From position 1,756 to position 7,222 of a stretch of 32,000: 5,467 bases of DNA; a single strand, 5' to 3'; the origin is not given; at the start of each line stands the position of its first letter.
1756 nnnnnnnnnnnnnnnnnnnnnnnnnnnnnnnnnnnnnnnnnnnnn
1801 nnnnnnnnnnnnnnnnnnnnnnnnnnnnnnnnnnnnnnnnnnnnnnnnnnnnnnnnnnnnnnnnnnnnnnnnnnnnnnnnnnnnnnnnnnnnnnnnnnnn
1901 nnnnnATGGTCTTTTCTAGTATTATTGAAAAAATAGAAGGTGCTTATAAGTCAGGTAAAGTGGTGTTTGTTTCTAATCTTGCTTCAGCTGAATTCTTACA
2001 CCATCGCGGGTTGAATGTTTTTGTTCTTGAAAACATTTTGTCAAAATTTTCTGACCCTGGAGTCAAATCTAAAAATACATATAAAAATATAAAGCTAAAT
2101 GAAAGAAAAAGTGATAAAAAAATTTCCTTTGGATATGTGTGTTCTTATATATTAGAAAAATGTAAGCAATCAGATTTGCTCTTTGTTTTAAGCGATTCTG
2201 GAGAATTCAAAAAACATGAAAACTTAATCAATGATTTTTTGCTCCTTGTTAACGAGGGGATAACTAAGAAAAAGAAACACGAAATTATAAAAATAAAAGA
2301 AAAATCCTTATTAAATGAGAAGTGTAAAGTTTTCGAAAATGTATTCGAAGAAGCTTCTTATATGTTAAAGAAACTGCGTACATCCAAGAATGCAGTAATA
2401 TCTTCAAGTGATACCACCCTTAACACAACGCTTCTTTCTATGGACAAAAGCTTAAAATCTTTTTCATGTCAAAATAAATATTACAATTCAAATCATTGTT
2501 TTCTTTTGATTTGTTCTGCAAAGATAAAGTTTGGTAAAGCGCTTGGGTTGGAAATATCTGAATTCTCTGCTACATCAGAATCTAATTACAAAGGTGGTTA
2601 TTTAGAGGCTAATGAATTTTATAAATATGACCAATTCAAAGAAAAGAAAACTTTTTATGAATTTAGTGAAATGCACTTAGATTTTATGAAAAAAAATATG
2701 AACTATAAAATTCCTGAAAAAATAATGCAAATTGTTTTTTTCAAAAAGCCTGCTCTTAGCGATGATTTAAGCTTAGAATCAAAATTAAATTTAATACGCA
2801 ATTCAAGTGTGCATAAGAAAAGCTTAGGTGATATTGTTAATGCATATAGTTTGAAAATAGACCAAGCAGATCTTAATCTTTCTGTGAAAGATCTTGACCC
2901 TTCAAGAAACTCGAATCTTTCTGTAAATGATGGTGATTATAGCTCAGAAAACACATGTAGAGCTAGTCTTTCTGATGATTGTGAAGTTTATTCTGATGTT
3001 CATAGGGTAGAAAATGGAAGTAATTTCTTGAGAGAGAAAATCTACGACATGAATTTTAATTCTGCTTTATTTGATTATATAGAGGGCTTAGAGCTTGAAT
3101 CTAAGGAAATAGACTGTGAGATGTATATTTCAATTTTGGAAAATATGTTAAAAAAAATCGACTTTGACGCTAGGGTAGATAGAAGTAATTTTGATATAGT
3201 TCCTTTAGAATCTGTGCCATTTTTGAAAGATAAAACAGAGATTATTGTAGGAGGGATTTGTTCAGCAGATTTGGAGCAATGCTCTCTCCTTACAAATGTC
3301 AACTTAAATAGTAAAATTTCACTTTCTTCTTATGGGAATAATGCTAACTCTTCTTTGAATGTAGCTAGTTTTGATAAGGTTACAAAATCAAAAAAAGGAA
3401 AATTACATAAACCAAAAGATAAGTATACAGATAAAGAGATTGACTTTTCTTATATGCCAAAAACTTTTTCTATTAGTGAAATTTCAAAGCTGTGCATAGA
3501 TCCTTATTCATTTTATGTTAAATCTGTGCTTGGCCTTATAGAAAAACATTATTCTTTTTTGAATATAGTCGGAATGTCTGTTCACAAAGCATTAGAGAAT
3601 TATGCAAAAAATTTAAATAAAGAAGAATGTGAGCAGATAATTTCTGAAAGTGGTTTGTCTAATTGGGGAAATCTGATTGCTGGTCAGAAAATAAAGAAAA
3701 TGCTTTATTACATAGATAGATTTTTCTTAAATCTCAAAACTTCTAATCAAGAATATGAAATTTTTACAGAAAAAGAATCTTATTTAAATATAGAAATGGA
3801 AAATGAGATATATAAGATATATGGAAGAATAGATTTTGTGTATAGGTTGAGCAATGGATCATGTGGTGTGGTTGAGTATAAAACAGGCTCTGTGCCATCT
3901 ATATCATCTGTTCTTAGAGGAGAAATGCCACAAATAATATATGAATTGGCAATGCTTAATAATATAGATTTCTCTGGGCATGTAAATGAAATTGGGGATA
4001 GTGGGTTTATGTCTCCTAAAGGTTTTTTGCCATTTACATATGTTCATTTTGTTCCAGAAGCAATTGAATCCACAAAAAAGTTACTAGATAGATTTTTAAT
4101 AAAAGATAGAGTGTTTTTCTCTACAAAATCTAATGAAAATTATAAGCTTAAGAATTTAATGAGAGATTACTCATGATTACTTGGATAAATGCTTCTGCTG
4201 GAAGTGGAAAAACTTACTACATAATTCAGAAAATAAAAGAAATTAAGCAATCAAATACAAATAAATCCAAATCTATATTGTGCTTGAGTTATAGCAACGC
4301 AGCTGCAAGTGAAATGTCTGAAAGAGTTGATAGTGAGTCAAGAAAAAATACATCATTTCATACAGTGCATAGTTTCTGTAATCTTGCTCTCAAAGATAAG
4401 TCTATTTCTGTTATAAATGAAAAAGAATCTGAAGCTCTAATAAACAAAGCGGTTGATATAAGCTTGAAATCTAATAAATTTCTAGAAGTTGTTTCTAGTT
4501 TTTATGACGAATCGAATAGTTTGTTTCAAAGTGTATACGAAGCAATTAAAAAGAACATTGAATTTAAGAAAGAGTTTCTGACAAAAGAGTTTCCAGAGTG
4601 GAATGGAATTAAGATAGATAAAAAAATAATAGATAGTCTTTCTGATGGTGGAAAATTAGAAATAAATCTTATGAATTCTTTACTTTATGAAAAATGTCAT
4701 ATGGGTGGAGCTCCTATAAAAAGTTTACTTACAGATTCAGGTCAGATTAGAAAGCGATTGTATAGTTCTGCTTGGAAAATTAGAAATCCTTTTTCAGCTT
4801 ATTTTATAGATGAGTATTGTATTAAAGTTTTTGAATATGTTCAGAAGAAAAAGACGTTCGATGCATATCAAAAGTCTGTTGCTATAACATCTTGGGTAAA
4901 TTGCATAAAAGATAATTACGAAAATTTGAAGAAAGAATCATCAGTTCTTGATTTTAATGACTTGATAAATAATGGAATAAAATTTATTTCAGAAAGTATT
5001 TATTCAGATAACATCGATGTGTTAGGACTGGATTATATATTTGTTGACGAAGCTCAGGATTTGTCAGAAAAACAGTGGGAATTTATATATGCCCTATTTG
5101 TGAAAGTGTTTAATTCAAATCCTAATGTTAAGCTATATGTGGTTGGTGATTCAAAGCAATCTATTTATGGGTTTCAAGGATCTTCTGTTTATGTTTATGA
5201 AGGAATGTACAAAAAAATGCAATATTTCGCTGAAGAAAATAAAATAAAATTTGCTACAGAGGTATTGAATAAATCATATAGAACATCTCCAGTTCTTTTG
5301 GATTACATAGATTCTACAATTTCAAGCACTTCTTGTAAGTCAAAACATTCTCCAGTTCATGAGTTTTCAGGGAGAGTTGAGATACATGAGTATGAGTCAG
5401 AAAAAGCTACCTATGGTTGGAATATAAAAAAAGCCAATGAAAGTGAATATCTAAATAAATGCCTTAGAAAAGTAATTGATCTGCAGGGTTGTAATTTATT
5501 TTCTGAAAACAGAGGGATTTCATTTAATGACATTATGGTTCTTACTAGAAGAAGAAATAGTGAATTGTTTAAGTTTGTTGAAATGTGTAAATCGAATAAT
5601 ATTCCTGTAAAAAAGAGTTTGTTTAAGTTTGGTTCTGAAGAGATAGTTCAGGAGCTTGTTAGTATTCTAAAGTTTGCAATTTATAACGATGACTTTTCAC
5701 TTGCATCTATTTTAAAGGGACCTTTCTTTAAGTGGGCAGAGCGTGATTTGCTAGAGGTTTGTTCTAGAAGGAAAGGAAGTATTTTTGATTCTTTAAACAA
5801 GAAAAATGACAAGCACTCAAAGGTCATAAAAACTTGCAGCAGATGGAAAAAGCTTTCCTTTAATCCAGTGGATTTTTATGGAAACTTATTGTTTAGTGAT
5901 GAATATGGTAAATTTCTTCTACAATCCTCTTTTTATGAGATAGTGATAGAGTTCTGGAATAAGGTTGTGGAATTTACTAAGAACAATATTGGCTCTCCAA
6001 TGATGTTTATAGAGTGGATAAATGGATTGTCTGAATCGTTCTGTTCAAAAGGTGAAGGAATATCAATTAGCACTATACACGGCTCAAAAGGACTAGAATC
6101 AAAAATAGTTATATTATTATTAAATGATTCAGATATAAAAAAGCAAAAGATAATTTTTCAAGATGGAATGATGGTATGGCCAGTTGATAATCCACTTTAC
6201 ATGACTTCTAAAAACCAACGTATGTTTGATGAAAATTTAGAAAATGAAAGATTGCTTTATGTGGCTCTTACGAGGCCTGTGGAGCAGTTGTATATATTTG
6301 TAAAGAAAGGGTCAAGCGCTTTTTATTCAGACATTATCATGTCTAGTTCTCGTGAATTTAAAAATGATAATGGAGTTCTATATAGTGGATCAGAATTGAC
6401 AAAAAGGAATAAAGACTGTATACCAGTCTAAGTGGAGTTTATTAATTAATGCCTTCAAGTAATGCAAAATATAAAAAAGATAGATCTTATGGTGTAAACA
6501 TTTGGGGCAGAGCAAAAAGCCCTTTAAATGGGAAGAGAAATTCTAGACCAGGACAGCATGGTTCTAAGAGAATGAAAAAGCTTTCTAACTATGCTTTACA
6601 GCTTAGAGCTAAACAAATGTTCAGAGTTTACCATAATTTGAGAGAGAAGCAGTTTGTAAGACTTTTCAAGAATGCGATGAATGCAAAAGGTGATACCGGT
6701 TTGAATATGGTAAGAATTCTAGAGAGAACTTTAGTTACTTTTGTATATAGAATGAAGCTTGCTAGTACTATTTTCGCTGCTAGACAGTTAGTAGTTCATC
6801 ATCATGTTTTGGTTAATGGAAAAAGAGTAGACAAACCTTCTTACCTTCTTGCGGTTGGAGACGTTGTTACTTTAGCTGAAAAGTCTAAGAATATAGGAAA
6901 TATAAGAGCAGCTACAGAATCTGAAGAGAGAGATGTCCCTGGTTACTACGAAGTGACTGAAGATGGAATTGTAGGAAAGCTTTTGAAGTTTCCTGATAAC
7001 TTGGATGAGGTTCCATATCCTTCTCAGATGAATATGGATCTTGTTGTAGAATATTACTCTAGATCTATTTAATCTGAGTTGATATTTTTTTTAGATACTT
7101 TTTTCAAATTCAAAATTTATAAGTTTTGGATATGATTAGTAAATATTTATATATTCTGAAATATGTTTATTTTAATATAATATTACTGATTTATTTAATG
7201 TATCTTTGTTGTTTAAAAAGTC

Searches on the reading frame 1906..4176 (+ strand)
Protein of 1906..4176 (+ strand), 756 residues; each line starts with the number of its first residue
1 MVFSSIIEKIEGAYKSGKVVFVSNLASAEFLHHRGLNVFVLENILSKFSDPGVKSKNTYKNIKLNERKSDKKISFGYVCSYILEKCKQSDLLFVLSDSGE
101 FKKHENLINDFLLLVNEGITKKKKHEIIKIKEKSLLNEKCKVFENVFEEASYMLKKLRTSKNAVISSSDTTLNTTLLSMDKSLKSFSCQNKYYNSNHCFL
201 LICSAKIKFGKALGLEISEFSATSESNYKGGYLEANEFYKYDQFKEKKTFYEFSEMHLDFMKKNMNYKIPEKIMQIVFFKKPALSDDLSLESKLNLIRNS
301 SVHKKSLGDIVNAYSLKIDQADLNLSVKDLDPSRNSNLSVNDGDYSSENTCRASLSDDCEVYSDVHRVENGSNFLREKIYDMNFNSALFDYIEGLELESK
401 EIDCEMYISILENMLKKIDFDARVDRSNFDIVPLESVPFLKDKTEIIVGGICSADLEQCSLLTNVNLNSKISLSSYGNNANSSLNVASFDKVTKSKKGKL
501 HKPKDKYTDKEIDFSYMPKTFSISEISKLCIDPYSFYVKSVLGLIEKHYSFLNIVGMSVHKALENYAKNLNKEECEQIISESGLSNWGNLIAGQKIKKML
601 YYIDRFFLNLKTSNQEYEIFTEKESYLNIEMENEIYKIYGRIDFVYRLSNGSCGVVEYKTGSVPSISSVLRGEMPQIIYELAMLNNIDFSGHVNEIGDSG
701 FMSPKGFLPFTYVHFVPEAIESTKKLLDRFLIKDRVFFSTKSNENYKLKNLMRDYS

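Call 8: search_protein_families(library=pfam, proteins=[window:1906-4176:+], max_evalue=0.01)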
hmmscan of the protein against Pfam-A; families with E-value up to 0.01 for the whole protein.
window:1906-4176:+ (756 aa): 1 family
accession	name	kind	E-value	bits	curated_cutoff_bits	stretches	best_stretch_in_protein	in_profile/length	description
PF12705.13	PDDEXK_1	-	3.1e-10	40.8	22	1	520-664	1-149/247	PD-(D/E)XK nuclease superfamily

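Call 64: find_encoding_contigs(protein=window:1906-4176:+, flank=10000, max_places=1)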
Protein window:1906-4176:+ (756 aa): 2 contigs read that carry it; 1 place shown.
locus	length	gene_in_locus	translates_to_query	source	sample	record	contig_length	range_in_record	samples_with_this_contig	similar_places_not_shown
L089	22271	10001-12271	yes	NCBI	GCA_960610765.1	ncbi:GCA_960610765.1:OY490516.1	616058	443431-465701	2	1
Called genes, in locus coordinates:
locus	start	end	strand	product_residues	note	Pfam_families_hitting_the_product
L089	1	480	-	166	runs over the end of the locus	PF01025:GrpE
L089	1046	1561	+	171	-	PF02130:YbeY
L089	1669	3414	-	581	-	PF08245:Mur_ligase_M, PF02875:Mur_ligase_C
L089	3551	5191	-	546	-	PF03717:PBP_dimer, PF00905:Transpeptidase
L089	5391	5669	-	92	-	-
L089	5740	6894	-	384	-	PF01795:Methyltransf_5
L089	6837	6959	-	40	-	-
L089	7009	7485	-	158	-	PF02381:MraZ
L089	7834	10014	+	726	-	PF03030:H_PPase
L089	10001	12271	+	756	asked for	PF12705:PDDEXK_1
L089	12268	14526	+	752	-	PF00580:UvrD-helicase, PF13245:AAA_19, PF13361:UvrD_C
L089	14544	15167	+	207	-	PF00163:Ribosomal_S4, PF01479:S4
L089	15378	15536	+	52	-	PF00471:Ribosomal_L33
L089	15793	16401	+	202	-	PF00574:CLP_protease, PF25145:NfeD1b_N (faint)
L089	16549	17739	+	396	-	PF06689:zf-C4_ClpX, PF00493:MCM (weak), PF05496:RuvB_N (weak), PF00004:AAA, PF07724:AAA_2, PF07728:AAA_5 (weak), PF13401:AAA_22 (faint), PF10431:ClpB_D2-small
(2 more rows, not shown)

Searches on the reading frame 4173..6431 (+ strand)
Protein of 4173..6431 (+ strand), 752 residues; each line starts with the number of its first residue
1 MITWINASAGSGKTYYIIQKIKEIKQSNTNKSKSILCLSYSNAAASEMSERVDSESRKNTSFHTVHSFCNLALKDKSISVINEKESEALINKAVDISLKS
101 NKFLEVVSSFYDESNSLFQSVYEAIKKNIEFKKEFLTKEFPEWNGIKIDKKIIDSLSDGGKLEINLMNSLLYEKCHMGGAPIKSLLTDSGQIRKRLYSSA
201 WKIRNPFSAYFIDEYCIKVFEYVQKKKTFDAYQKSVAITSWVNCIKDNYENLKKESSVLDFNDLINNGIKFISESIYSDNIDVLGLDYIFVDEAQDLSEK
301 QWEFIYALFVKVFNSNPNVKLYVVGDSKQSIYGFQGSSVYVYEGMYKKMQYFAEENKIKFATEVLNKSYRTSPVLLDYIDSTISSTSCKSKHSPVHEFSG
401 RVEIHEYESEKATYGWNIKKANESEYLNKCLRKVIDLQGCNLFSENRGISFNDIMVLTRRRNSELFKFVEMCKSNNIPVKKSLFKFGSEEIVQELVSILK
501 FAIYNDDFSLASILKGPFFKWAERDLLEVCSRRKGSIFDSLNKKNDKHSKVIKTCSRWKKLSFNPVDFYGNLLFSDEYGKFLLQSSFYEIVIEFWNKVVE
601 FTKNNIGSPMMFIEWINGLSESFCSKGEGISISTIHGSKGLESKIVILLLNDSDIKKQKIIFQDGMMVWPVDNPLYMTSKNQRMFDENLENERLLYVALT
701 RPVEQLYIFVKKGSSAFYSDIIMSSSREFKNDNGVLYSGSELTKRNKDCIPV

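Call 8: search_protein_families(library=pfam, proteins=[window:4173-6431:+], max_evalue=0.01)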
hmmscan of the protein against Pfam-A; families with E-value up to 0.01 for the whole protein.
window:4173-6431:+ (752 aa): 8 families
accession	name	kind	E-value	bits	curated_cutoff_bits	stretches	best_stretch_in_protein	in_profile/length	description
PF00580.27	UvrD-helicase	-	2e-36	126.5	23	1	4-349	17-270/271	UvrD/REP helicase N-terminal domain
PF13361.12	UvrD_C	-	4.6e-18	66.2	25.6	2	617-710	275-347/350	UvrD-like helicase C-terminal domain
PF13245.12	AAA_19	-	2.4e-15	57.4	25.1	1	3-334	14-133/134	AAA domain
PF01443.25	Viral_helicase1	-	5.2e-05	23.6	21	0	5-54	3-49/228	Viral superfamily 1 RNA helicase core domain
PF13604.12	AAA_30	-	5.9e-05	23.3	27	1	3-84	21-97/191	AAA domain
PF13538.12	UvrD_C_2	-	9.8e-05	22.6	27.4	0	688-708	31-51/52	UvrD-like helicase C-terminal domain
PF09848.15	SLFN-g3_helicase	-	0.00025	20.9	24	0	7-74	8-76/354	Schlafen group 3, DNA/RNA helicase domain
PF13086.12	AAA_11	-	0.00047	20.4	27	1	3-294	20-222/257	AAA domain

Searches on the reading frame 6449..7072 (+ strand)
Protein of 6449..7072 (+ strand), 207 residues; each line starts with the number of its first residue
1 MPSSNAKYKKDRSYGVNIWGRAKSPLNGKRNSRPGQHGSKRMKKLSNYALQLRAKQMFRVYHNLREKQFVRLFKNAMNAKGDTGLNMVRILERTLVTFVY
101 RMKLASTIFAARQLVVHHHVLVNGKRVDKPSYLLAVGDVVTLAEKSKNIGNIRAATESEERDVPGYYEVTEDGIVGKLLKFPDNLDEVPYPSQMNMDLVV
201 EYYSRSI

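Call 8: search_protein_families(library=pfam, proteins=[window:6449-7072:+], max_evalue=0.01)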
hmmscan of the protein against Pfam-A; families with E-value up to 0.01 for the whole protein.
window:6449-7072:+ (207 aa): 2 families
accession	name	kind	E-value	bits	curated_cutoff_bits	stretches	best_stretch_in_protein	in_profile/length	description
PF00163.24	Ribosomal_S4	-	1.4e-20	74.2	23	1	6-92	5-95/95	Ribosomal protein S4/S9 N-terminal domain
PF01479.30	S4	-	3.1e-16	59.3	22.8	1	95-140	3-48/48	S4 domain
